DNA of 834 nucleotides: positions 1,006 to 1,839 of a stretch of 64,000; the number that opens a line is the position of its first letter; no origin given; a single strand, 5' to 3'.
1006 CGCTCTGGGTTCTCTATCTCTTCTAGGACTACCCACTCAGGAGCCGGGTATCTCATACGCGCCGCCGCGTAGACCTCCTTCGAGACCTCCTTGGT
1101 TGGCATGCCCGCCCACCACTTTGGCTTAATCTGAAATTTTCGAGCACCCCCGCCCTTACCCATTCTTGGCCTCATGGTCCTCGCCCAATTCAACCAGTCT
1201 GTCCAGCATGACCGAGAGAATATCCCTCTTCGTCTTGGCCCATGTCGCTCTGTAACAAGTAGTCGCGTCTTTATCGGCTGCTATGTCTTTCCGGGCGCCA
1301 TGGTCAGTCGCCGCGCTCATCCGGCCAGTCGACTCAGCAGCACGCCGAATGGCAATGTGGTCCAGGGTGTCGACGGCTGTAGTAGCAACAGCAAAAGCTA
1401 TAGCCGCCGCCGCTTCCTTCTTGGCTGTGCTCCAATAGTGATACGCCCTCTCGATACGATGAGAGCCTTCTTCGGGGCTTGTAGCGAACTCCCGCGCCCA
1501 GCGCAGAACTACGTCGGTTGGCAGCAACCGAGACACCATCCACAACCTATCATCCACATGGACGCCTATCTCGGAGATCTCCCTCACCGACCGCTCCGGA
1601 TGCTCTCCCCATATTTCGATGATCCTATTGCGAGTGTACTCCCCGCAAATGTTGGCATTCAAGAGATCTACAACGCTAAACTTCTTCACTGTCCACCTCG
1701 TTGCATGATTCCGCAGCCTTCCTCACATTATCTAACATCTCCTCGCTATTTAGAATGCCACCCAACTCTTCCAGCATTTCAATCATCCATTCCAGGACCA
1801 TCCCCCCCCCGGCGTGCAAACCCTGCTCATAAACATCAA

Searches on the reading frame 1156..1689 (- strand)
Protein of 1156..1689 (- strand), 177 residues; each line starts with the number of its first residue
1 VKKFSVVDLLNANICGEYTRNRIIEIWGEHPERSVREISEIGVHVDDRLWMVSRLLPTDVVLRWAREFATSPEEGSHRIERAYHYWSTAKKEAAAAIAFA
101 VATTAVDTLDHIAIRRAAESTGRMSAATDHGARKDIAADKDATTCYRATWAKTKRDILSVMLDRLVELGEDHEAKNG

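Call 28: search_protein_families(library=pfam, alignment_id=A1, max_evalue=0.01)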
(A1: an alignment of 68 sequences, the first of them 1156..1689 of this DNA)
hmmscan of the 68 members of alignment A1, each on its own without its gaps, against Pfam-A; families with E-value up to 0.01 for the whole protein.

A. member 1, window:1156-1689:- (177 aa): 0 families

B. families by the number of members that match (of 68 scanned): 38 families (the first 25 are shown)
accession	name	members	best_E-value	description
PF01385.25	OrfB_IS605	2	1e-31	Probable transposase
PF07282.18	Cas12f1-like_TNB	2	3.7e-24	Cas12f1-like, TNB domain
PF12323.14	HTH_OrfB_IS605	2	5.7e-13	Helix-turn-helix domain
PF16819.11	DUF5074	2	7.8e-13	Domain of unknown function (DUF5074)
PF05063.20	MT-A70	1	4.9e-23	MT-A70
PF13619.11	KTSC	1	8.6e-16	KTSC domain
PF11672.13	DUF3268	1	3.1e-15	zinc-finger-containing domain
PF00166.26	Cpn10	1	5.4e-14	Chaperonin 10 Kd subunit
PF13083.13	KH_KhpA-B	1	1.3e-11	KhpA/KhpB, KH domain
PF00004.35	AAA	1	4.2e-11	ATPase family associated with various cellular activities (AAA)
PF01695.23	IstB_IS21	1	4.4e-10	IstB-like ATP binding protein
PF01726.22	LexA_DNA_bind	1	5.6e-09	LexA DNA binding domain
PF19266.4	CIS_tube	1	3.1e-07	Contractile injection system tube protein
PF21959.2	DUF6923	1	4.9e-07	Repeat of unknown function (DUF6923)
PF20720.3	nSTAND3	1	1.6e-06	Novel STAND NTPase 3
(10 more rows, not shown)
